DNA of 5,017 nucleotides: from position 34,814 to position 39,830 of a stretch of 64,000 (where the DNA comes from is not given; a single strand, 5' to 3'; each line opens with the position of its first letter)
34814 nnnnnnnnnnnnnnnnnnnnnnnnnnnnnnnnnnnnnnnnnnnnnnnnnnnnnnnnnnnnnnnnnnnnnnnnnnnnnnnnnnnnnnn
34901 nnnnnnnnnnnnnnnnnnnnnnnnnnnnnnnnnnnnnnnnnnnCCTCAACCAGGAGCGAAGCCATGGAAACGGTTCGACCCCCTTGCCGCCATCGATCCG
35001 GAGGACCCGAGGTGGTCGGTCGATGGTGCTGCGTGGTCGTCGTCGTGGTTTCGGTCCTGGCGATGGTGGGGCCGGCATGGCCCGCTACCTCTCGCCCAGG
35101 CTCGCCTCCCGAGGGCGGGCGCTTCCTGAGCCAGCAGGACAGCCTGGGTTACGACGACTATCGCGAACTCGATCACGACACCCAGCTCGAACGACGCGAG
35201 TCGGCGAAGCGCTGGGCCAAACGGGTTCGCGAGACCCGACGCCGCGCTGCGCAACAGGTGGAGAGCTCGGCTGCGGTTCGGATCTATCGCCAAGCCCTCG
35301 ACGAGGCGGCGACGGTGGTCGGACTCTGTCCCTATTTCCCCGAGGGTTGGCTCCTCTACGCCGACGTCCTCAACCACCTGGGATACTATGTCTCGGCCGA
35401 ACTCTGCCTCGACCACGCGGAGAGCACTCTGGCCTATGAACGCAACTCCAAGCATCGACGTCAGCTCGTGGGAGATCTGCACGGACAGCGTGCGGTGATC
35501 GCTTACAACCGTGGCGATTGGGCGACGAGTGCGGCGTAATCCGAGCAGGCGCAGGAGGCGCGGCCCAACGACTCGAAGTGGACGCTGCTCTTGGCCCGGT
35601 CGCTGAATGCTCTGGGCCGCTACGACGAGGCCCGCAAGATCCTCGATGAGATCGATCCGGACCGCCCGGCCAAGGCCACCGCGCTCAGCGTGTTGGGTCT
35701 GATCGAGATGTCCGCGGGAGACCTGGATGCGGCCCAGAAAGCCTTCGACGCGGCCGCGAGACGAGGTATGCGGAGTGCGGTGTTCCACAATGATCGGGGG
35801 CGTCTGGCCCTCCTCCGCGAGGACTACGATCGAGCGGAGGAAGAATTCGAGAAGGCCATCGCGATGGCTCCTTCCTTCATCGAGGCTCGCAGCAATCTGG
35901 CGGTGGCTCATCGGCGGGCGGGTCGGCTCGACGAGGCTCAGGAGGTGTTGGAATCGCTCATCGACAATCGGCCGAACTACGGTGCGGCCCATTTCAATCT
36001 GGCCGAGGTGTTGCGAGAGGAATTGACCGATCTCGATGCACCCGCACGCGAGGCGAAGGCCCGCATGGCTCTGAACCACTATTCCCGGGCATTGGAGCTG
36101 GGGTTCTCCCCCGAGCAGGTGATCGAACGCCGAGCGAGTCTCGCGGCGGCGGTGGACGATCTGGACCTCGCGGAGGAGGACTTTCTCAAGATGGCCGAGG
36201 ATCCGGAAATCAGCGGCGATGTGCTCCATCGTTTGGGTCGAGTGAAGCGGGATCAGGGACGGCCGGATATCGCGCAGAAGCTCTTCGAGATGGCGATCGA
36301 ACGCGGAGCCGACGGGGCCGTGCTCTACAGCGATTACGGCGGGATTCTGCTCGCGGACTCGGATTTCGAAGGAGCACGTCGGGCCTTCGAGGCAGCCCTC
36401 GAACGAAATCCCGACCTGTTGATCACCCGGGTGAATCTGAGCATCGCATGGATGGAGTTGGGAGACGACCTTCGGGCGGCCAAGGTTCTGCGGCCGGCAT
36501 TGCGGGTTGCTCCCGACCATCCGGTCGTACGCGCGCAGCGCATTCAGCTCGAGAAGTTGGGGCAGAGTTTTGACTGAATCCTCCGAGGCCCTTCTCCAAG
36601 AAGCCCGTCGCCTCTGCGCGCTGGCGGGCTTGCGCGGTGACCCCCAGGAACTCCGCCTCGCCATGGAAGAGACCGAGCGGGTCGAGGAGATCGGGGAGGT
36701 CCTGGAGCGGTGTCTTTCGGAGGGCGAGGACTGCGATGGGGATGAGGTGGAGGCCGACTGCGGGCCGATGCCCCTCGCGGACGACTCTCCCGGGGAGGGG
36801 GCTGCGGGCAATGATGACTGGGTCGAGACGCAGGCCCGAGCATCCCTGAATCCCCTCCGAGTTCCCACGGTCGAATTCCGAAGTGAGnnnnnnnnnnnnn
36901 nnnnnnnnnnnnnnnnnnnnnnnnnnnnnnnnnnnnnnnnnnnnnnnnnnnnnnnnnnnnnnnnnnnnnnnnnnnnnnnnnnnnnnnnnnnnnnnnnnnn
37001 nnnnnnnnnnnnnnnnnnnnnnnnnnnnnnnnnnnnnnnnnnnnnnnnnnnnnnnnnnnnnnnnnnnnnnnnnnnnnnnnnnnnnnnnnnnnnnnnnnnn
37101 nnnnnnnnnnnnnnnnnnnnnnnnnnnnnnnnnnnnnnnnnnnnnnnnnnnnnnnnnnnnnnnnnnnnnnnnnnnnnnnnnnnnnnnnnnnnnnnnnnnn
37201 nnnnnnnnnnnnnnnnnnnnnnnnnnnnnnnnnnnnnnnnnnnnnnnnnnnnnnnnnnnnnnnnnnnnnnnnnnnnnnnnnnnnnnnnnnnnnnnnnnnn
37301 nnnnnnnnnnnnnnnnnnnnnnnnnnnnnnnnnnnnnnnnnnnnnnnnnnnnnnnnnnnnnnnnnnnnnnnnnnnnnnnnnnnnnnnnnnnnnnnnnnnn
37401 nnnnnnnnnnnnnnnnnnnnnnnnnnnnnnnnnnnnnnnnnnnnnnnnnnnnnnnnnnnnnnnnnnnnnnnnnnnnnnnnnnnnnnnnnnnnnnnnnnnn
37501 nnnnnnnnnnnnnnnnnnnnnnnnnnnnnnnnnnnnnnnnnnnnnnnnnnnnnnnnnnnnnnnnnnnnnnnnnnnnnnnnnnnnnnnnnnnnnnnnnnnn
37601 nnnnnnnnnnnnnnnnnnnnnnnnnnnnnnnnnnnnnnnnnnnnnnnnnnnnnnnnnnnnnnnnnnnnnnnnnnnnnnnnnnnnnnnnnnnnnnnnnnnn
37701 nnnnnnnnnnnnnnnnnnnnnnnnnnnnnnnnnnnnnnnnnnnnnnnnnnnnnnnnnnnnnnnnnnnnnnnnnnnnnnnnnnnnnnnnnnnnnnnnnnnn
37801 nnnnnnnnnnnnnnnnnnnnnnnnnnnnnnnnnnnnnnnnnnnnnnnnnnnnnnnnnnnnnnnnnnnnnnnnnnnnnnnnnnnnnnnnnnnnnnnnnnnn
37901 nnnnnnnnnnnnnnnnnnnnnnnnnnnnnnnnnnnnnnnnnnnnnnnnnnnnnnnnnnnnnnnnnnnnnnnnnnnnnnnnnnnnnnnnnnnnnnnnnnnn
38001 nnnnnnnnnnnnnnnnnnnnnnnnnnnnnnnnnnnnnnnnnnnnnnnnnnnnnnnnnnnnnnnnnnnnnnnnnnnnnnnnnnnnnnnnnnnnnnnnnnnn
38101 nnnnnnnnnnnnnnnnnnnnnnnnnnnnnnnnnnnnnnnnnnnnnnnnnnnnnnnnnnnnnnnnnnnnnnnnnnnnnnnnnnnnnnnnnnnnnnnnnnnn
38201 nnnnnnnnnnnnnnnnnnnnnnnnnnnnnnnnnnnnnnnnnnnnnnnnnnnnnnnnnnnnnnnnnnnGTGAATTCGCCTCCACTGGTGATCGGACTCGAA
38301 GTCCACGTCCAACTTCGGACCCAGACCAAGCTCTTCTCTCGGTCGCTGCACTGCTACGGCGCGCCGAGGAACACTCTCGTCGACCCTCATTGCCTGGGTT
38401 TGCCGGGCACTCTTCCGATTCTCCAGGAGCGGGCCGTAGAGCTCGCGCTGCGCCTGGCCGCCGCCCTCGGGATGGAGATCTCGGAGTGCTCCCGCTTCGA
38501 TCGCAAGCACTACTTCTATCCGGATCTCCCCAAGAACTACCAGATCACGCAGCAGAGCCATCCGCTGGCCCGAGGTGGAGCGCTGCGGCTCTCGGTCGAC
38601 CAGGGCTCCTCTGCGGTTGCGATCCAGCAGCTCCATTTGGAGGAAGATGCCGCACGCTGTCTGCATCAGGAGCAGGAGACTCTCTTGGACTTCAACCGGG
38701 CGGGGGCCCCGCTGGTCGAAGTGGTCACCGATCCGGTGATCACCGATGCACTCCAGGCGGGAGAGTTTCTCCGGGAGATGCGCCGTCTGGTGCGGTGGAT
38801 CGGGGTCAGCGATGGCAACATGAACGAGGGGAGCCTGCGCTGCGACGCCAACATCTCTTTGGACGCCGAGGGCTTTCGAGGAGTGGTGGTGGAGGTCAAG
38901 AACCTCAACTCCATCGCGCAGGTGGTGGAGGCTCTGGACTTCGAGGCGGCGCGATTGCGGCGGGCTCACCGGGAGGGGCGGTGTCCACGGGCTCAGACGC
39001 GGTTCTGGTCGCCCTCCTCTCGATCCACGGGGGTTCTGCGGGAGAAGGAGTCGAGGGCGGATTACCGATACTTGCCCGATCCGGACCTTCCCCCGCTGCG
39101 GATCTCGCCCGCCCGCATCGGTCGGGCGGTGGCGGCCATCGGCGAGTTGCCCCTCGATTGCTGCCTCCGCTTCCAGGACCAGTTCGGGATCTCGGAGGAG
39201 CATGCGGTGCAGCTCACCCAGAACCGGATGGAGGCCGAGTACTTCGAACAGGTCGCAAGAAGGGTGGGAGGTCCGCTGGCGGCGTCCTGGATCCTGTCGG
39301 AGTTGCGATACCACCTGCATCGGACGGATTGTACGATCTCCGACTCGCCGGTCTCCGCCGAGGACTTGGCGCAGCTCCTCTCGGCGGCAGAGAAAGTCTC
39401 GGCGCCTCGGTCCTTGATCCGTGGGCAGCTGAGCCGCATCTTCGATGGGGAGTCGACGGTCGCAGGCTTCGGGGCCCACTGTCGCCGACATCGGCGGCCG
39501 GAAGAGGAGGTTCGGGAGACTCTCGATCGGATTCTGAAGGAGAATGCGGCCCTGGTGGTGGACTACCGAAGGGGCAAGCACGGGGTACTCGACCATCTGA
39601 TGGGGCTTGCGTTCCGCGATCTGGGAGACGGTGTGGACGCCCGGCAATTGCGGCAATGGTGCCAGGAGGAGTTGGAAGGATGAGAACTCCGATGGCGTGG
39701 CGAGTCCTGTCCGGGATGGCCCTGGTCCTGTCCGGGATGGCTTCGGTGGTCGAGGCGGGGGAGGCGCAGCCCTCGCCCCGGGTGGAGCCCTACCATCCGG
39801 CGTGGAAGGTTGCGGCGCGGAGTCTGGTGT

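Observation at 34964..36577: TPR-repeat gene split by an in-frame TAA exactly inside a TPR motif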

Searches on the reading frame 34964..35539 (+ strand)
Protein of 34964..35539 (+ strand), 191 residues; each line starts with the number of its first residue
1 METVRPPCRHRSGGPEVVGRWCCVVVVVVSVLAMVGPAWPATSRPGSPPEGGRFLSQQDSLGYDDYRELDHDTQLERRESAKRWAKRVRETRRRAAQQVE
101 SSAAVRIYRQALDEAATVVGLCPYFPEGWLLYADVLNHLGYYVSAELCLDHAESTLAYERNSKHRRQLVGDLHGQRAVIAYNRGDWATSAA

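Call 5: search_protein_families(library=pfam, proteins=[window:34964-35536:+], max_evalue=0.1)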
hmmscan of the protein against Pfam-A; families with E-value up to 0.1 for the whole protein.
window:34964-35536:+ (191 aa): 0 families

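Call 17: search_protein_families(library=ncbifam, proteins=[window:35012-35536:+], max_evalue=1)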
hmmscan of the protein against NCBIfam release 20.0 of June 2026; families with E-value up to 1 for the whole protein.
window:35012-35536:+ (175 aa): 0 families

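Call 21: list_cluster_members(proteins=[P0002, window:34964-35536:+, window:35012-35536:+, window:35009-35536:+, P0014, P0016, P0012])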
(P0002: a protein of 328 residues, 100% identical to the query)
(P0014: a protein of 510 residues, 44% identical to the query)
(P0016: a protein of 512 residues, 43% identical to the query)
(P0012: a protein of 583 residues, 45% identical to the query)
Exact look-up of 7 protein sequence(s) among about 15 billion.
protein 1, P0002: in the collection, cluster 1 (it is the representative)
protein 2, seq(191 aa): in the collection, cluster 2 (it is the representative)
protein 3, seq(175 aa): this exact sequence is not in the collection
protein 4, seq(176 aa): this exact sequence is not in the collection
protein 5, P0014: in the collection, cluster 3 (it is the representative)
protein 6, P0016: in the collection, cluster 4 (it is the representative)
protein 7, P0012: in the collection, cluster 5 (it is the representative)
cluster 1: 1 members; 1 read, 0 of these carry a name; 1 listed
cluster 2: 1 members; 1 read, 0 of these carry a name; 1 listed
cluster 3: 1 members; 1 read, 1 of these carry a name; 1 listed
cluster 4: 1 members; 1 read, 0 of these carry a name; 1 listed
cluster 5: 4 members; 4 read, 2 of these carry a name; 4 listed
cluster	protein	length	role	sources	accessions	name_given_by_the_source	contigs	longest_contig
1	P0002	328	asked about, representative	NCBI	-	-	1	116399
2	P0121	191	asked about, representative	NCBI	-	-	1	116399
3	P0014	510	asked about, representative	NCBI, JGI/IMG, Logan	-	tetratricopeptide (TPR) repeat protein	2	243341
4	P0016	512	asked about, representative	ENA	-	-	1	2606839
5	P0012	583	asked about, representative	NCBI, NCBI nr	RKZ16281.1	hypothetical protein DRQ53_06685 [bacterium] | MAG: hypothetical protein DRQ53_06685 [bacterium]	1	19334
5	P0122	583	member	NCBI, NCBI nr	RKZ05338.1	hypothetical protein DRQ32_12595 [bacterium] | MAG: hypothetical protein DRQ32_12595 [bacterium]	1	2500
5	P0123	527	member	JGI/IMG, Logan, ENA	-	-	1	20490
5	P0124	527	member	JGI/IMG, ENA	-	-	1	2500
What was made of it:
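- Both halves already appear as separate gene calls on a single NCBI contig (call 21).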

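Call 22: find_encoding_contigs(protein=window:34964-35539:+, flank=1000, max_places=3)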
Protein window:34964-35539:+ (191 aa): no gene with exactly this product is on record in the collection.

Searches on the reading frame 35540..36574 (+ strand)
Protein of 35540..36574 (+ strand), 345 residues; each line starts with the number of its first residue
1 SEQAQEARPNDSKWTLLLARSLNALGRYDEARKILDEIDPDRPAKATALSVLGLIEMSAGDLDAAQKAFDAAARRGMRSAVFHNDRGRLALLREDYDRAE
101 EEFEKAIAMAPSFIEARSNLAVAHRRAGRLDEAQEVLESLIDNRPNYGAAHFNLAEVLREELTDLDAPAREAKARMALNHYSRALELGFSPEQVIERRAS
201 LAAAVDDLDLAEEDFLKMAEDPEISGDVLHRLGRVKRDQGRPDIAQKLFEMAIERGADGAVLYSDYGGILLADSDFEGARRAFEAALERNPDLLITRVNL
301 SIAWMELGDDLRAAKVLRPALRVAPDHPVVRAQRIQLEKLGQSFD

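Call 5: search_protein_families(library=pfam, proteins=[window:35540-36574:+], max_evalue=0.1)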
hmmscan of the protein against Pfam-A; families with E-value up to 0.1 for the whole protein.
window:35540-36574:+ (345 aa): 34 families (the best 25 are shown)
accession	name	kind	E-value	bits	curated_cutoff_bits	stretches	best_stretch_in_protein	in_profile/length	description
PF14559.12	TPR_19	-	1.4e-27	96.2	25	3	91-147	2-58/68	Tetratricopeptide repeat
PF07719.23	TPR_2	-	4e-26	89.4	27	3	82-112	3-33/34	Tetratricopeptide repeat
PF13432.12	TPR_16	-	2.3e-25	89.1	32.7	5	52-111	3-62/65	Tetratricopeptide repeat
PF13428.12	TPR_14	-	8.6e-24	82.1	23.5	4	118-156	5-43/44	Tetratricopeptide repeat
PF00515.34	TPR_1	-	2.5e-22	78.2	27.8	1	82-113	3-34/34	Tetratricopeptide repeat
PF13424.12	TPR_12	-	1.8e-20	73.3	30.1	4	228-289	5-74/77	Tetratricopeptide repeat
PF13181.12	TPR_8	-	5.5e-20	70.2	25.7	1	86-112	7-33/34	Tetratricopeptide repeat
PF13431.12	TPR_17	-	5.5e-18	64.1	24.4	1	103-135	2-34/34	Tetratricopeptide repeat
PF13174.12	TPR_6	-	9.9e-15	54.5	26.3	1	117-146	3-32/33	Tetratricopeptide repeat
PF13374.12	TPR_10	-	1.2e-14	54.2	27.5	1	115-138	3-26/42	Tetratricopeptide repeat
PF13414.12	TPR_11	-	1.1e-11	44.6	26.8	1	93-126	7-40/42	TPR repeat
PF07721.20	TPR_4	-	2.7e-10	40.3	27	2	115-138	2-25/26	Tetratricopeptide repeat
PF23914.1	TPR_CcmH_CycH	-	1.2e-09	38.6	42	2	2-72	74-147/158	Cytochrome c-type biogenesis protein H TPR domain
PF13176.12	TPR_7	-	3.3e-09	36.6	27.9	1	117-141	2-28/36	Tetratricopeptide repeat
PF20308.4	TPR-S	-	1.9e-08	35.2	27.6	2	95-187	1-88/102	Tetratricopeptide Repeats-Sensor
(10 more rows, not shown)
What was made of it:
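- On TPR repeat proteins (Pfam TPR clan): TPR_19, TPR_2, TPR_16, TPR_14, TPR_1 and others score above their curated cut-offs (call 5).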

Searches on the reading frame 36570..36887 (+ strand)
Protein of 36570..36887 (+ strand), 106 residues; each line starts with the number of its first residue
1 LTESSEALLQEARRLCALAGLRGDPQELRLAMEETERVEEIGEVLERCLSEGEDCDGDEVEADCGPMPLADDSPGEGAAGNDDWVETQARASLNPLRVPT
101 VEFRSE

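Call 14: search_protein_families(library=pfam, proteins=[window:36570-36887:+], max_evalue=0.01)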
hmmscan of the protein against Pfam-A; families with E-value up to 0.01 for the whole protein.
window:36570-36887:+ (106 aa): 0 families

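Call 17: search_protein_families(library=ncbifam, proteins=[window:36570-36887:+], max_evalue=1)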
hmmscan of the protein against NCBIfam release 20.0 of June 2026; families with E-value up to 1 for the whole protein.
window:36570-36887:+ (106 aa): 0 families

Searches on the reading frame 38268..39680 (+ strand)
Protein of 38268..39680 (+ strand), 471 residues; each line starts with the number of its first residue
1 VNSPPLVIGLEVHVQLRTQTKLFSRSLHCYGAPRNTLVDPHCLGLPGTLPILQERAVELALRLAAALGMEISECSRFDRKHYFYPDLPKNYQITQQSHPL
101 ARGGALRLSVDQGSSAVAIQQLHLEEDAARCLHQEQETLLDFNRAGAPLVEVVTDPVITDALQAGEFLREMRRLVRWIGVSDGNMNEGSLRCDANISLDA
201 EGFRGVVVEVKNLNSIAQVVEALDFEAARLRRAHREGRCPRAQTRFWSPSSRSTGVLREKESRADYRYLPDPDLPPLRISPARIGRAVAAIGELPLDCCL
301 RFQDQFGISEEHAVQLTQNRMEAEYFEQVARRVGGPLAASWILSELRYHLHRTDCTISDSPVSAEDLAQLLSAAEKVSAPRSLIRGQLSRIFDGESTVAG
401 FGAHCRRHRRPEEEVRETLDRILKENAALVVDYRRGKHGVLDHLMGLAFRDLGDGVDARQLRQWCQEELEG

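Call 34: search_protein_families(library=pfam, proteins=[window:38268-39680:+], max_evalue=0.001)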
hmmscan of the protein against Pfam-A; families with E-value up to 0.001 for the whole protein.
window:38268-39680:+ (471 aa): 2 families
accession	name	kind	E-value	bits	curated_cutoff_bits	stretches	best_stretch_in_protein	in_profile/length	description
PF02934.20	GatB_N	-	9.7e-99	330.4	23.4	1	6-282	1-274/277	GatB/GatE catalytic domain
PF02637.23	GatB_Yqey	-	1.6e-12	48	27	1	324-469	1-148/148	GatB domain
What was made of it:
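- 38268..39683 (+): gatB, intact. Full-length matches to GatB_N and GatB_Yqey (call 34).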
